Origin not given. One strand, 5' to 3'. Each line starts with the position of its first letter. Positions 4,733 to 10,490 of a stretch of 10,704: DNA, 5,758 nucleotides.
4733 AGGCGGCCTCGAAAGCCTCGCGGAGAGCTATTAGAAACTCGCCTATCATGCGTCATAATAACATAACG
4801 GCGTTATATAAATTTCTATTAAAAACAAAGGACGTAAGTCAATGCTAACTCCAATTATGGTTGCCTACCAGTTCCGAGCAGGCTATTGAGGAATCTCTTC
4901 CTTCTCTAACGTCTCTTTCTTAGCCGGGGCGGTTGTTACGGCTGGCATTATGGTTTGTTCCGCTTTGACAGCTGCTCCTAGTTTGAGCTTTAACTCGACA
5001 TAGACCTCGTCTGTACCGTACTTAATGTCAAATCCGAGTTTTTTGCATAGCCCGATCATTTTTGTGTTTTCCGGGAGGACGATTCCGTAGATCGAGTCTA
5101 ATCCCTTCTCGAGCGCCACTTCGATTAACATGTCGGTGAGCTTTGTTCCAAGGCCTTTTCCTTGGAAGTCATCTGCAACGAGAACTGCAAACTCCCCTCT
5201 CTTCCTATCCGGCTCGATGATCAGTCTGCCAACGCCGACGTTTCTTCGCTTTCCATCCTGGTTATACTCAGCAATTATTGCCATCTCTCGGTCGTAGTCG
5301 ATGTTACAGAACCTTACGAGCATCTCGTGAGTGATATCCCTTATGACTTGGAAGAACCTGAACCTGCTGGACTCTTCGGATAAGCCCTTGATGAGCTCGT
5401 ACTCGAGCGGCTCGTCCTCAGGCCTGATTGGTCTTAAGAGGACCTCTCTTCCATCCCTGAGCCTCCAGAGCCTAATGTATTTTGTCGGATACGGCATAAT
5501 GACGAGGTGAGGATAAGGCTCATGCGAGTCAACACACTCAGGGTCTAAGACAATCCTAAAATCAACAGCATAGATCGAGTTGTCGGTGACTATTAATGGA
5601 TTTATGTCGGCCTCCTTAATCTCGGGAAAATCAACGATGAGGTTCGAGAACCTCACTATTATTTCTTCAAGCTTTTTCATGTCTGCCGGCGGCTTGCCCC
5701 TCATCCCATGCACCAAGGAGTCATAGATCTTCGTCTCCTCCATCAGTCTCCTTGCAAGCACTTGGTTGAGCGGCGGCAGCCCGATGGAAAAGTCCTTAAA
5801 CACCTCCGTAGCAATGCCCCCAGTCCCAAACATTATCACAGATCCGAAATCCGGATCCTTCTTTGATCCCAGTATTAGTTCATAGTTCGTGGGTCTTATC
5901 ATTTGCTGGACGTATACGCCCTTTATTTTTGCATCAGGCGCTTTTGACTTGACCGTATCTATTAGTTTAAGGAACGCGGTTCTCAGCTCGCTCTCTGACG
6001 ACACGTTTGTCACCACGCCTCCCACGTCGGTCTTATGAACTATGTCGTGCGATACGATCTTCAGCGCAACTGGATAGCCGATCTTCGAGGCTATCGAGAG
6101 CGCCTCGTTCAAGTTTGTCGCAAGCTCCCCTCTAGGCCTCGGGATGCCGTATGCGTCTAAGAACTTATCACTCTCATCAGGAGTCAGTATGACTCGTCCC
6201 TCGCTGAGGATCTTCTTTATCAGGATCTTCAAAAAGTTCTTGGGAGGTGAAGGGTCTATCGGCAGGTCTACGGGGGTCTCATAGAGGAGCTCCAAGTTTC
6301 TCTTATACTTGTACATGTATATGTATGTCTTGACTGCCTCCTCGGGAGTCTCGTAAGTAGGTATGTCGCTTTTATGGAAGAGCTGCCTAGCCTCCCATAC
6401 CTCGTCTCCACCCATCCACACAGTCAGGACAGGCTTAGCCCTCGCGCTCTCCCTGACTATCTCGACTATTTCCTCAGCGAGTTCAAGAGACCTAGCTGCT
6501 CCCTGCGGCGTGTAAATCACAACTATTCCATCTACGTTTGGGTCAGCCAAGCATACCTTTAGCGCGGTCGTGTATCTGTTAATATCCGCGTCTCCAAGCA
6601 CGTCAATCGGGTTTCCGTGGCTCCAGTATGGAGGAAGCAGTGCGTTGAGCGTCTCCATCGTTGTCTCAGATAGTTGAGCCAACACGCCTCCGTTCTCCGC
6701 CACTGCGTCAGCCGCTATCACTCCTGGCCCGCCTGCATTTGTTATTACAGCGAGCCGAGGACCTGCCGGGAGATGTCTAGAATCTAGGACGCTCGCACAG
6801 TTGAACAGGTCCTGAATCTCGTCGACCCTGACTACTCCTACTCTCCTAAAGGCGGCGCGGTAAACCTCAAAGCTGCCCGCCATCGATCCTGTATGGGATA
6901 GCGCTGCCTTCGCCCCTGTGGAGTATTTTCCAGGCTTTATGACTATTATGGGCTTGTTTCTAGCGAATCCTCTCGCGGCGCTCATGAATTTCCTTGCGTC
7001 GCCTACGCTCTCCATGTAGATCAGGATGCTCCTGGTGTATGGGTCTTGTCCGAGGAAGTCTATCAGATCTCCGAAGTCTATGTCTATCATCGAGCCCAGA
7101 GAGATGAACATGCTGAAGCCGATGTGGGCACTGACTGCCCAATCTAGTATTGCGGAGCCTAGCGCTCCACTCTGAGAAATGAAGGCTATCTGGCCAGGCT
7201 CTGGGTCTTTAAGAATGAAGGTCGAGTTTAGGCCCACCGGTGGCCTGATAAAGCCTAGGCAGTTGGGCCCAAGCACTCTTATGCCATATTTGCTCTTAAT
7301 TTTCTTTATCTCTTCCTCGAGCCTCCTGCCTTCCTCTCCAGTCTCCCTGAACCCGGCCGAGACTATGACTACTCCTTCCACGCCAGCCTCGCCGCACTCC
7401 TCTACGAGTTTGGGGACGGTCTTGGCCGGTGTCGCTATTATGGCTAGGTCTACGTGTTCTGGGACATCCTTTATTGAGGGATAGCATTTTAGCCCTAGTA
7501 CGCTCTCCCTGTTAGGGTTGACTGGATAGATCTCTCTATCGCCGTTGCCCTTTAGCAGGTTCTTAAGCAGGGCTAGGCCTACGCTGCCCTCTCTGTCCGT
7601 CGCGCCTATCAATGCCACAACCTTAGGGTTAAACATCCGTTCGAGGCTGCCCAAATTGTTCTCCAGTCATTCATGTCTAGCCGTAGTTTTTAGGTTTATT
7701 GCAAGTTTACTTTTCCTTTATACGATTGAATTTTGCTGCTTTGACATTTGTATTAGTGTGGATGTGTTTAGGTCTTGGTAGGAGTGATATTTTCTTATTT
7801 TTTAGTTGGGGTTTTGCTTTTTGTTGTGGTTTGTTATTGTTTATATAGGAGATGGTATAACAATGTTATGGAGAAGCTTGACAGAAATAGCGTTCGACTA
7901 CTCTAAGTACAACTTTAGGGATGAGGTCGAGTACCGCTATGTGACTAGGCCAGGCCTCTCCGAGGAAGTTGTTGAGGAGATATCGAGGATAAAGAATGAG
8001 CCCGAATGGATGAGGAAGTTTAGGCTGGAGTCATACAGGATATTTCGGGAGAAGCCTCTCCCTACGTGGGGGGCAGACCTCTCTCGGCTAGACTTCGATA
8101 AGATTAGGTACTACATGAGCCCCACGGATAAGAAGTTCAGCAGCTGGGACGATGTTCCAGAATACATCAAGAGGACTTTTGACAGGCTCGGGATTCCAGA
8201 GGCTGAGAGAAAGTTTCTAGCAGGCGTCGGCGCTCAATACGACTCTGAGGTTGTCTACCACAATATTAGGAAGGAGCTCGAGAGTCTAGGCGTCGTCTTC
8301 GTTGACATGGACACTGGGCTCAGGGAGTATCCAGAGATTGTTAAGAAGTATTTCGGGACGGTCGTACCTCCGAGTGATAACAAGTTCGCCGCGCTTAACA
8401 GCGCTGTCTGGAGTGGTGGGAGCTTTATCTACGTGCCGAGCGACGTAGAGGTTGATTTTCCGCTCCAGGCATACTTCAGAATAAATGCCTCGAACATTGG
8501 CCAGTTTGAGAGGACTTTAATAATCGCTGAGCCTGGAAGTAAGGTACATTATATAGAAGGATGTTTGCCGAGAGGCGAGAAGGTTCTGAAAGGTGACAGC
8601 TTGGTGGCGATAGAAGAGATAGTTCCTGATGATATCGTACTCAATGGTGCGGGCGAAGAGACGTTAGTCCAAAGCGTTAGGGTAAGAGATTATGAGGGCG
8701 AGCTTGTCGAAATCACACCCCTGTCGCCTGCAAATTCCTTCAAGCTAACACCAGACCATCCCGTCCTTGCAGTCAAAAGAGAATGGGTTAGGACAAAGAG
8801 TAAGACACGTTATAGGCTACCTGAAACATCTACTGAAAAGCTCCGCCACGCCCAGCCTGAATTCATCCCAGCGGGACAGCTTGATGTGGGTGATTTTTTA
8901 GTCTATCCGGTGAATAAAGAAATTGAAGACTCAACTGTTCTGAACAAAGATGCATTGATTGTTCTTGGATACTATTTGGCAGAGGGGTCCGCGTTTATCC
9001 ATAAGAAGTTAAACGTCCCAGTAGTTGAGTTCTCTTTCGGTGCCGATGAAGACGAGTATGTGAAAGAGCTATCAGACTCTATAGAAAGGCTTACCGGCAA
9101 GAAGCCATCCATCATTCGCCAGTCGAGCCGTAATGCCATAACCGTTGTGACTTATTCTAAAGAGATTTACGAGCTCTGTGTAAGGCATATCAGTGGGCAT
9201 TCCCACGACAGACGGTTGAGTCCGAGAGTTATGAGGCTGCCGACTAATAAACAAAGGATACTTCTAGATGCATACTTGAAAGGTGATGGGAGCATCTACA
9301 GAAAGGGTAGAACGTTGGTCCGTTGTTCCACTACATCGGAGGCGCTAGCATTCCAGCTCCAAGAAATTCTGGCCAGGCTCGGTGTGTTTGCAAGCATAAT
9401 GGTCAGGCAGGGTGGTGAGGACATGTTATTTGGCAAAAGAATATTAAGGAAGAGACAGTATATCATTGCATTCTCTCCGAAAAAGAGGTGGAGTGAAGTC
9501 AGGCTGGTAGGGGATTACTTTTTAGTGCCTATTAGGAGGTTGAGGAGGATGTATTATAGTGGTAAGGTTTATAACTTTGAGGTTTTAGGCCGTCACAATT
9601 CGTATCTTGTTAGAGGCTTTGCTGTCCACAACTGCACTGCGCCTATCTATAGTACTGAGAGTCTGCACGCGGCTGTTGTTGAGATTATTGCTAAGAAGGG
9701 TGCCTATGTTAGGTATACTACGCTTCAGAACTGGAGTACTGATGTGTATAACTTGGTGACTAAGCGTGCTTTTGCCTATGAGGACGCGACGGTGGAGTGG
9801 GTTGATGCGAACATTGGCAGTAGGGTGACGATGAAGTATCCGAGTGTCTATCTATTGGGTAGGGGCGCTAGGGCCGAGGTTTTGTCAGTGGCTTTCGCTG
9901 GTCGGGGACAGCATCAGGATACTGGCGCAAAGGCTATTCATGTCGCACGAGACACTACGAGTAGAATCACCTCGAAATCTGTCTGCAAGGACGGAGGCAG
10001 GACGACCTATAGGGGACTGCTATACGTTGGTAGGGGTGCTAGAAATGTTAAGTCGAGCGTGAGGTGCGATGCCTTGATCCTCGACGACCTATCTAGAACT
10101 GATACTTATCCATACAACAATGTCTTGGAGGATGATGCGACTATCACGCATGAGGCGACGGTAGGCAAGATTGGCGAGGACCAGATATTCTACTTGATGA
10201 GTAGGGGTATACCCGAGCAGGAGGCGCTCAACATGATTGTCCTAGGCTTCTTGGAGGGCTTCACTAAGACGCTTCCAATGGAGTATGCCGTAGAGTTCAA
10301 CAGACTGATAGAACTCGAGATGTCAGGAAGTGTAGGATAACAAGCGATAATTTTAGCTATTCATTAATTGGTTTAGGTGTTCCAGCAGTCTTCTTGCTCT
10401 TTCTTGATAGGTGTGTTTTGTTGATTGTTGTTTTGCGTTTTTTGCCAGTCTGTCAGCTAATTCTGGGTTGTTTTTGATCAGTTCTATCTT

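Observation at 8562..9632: Full-length intein with homing endonuclease inserted at the conserved EGC(T/S)AP cysteine of archaeal SufB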

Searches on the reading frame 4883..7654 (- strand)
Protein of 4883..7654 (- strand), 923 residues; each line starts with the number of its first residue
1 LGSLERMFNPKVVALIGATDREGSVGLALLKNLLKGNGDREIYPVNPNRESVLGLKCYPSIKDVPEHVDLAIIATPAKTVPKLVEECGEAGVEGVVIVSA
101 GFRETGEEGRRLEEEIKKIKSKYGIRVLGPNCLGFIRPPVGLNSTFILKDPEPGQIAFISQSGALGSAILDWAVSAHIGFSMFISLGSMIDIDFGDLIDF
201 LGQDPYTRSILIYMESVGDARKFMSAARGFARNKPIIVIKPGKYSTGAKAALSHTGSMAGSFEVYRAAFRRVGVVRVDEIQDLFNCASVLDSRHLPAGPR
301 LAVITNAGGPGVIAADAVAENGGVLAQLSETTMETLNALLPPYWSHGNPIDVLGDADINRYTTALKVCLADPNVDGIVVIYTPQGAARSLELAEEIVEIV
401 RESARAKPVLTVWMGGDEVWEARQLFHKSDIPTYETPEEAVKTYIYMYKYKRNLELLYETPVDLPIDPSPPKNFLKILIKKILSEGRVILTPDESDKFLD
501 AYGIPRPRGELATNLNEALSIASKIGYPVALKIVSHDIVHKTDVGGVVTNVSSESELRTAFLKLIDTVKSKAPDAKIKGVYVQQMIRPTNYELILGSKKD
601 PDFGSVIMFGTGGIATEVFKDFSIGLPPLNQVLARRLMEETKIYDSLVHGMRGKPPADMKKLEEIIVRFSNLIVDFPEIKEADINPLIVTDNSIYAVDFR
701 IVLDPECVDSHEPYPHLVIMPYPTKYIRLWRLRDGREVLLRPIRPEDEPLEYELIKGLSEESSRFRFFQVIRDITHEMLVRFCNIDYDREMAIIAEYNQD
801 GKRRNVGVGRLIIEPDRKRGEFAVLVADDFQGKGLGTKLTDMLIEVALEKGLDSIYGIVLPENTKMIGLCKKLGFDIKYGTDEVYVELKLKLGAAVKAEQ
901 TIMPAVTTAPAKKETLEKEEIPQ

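Call 8: search_protein_families(library=pfam, proteins=[window:4883-7654:-], max_evalue=0.001)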
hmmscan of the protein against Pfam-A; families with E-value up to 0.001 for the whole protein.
window:4883-7654:- (923 aa): 10 families
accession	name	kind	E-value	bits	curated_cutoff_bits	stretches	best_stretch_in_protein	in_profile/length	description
PF13549.11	ATP-grasp_5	-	3.4e-82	275.5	27.6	1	482-703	2-221/221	ATP-grasp domain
PF13607.11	Succ_CoA_lig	-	5.4e-58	195.1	27.4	1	153-290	1-138/138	Succinyl-CoA ligase like flavodoxin domain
PF13380.12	CoA_binding_2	-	7.7e-25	88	22.8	1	11-136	1-114/116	CoA binding domain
PF19045.5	Ligase_CoA_2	-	1.8e-16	61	23.7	1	302-455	2-159/162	Ligase-CoA domain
PF02629.25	CoA_binding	-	3.5e-14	53.7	22.3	1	10-101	3-97/97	CoA binding domain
PF00583.31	Acetyltransf_1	-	4.3e-12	46.8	20.7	1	784-875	24-116/116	Acetyltransferase (GNAT) family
PF13302.13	Acetyltransf_3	-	3.6e-11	44.4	25.4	1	738-875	2-137/138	Acetyltransferase (GNAT) domain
PF13508.13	Acetyltransf_7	-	1.9e-06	28.6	27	1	793-875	6-82/84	Acetyltransferase (GNAT) domain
PF08445.16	FR47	-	3.4e-05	24.2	22.1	1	822-877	25-79/86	FR47-like protein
PF13420.13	Acetyltransf_4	-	0.00063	20.2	24.3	0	810-877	65-136/155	Acetyltransferase (GNAT) domain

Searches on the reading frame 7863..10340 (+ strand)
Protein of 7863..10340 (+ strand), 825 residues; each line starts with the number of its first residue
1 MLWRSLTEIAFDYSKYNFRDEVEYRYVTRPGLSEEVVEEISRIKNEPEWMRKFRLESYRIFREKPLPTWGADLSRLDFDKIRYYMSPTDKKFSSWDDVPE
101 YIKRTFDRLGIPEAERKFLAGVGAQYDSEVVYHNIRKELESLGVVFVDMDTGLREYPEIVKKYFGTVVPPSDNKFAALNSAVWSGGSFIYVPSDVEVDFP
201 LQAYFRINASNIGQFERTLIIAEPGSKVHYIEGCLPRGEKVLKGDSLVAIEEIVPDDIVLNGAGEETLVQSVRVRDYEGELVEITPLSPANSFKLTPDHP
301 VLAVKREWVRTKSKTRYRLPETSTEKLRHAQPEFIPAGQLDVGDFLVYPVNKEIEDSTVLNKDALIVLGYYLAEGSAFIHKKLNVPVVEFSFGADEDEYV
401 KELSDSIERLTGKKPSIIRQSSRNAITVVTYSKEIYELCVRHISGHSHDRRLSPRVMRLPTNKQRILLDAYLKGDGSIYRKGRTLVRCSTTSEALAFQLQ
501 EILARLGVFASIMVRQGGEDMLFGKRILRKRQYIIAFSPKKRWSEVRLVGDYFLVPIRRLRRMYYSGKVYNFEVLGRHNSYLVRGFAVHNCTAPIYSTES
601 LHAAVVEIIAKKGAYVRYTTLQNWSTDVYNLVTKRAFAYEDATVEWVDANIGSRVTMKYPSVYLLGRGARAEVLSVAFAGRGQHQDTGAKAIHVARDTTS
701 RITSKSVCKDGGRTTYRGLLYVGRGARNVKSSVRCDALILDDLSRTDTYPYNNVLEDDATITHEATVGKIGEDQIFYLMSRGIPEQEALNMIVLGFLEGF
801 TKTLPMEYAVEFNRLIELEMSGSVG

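Call 5: search_protein_families(library=pfam, proteins=[window:7863-10340:+], max_evalue=0.01)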
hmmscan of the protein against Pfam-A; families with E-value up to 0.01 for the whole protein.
window:7863-10340:+ (825 aa): 4 families
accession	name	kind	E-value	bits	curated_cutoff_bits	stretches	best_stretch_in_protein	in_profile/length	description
PF01458.23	SUFBD_core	-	6.2e-81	271.7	27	2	588-796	27-232/232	SUF system FeS cluster assembly, SufBD core domain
PF19295.5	SufBD_N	-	7.4e-09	35.9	23.5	1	141-202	110-171/172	SufBD protein N-terminal region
PF14528.11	LAGLIDADG_3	-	8.8e-09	36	22.5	1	464-528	3-69/82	LAGLIDADG-like domain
PF14890.11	Intein_splicing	-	0.00085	19.6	35.8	0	349-590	95-155/155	Intein splicing domain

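Call 6: search_protein_families(library=ncbifam, proteins=[window:7863-10340:+], max_evalue=0.01)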
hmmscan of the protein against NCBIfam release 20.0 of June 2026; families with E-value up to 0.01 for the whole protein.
window:7863-10340:+ (825 aa): 12 families
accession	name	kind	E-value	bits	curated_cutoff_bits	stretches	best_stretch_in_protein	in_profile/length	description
TIGR01980.1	sufB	equivalog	2.4e-205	682.4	346.4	2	14-234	3-223/448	Fe-S cluster assembly protein SufB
NF008773.0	PRK11814.1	equivalog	6.8e-139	463.6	717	2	588-825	239-484/484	Fe-S cluster assembly protein SufB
NF052511.1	SUF_like_SmsB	exception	1.3e-79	268.3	650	2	34-235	14-215/445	SUF-like minimal system protein SmsB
TIGR01981.1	sufD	equivalog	1.1e-54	185.6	222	1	599-807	61-269/275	Fe-S cluster assembly protein SufD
NF008194.0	PRK10948.1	equivalog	4.7e-19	68.5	489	1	640-804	237-401/423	Fe-S cluster assembly protein SufD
NF011303.0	PRK14715.1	equivalog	2.3e-08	31.6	1585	1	364-510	1120-1260/1627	DNA-directed DNA polymerase II large subunit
NF045703.1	rSAM_Tes_intein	exception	1e-07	30.2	1700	1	368-592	375-612/1040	tetraether lipid synthase Tes, intein-containing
NF038098.1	GyrA_w_intein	exception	0.00059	17.8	1850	1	437-520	308-394/1232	intein-containing DNA gyrase subunit A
TIGR01443.1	intein_Cterm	domain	0.001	19.3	15.6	1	568-591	1-24/24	intein C-terminal splicing region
NF005852.0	PRK07773.1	equivalog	0.0037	15.6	780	1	336-513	480-665/886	replicative DNA helicase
NF011491.0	PRK14898.1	equivalog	0.0057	14.7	783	1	334-546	212-418/860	DNA-directed RNA polymerase subunit A''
TIGR01445.1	intein_Nterm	domain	0.0079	17.2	24.5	0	234-302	1-82/83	intein N-terminal splicing region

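Call 22: find_encoding_contigs(protein=window:7863-10340:+, flank=10000, max_places=4)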
Protein window:7863-10340:+ (825 aa): 2 contigs read that carry it; 2 places shown.
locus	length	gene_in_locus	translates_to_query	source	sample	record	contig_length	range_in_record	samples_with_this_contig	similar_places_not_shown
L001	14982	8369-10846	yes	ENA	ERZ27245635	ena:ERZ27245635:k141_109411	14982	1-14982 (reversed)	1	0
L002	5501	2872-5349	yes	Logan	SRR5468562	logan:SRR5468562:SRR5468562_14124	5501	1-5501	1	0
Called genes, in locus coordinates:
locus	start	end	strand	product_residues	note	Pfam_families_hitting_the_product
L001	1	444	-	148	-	?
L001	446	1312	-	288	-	PF00528:BPD_transp_1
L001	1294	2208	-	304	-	PF00528:BPD_transp_1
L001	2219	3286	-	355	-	PF12849:PBP_like_2, PF01547:SBP_bac_1 (faint), PF12727:PBP_like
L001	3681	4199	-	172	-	PF00582:Usp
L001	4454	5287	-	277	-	PF03239:FTR1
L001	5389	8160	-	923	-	PF02629:CoA_binding, PF13380:CoA_binding_2, PF13607:Succ_CoA_lig, PF19045:Ligase_CoA_2, PF13549:ATP-grasp_5, PF13302:Acetyltransf_3, PF00583:Acetyltransf_1, PF13508:Acetyltransf_7 (weak)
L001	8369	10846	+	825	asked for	PF19295:SufBD_N, PF14528:LAGLIDADG_3 (weak), PF01458:SUFBD_core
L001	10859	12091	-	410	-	PF00534:Glycos_transf_1, PF13692:Glyco_trans_1_4, PF13524:Glyco_trans_1_2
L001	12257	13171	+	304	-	PF00535:Glycos_transf_2, PF10111:Glyco_tranf_2_2, PF13641:Glyco_tranf_2_3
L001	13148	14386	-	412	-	PF13439:Glyco_transf_4, PF00534:Glycos_transf_1, PF13692:Glyco_trans_1_4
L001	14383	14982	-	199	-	?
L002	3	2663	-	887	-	?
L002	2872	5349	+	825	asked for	PF19295:SufBD_N, PF14528:LAGLIDADG_3 (weak), PF01458:SUFBD_core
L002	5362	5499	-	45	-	?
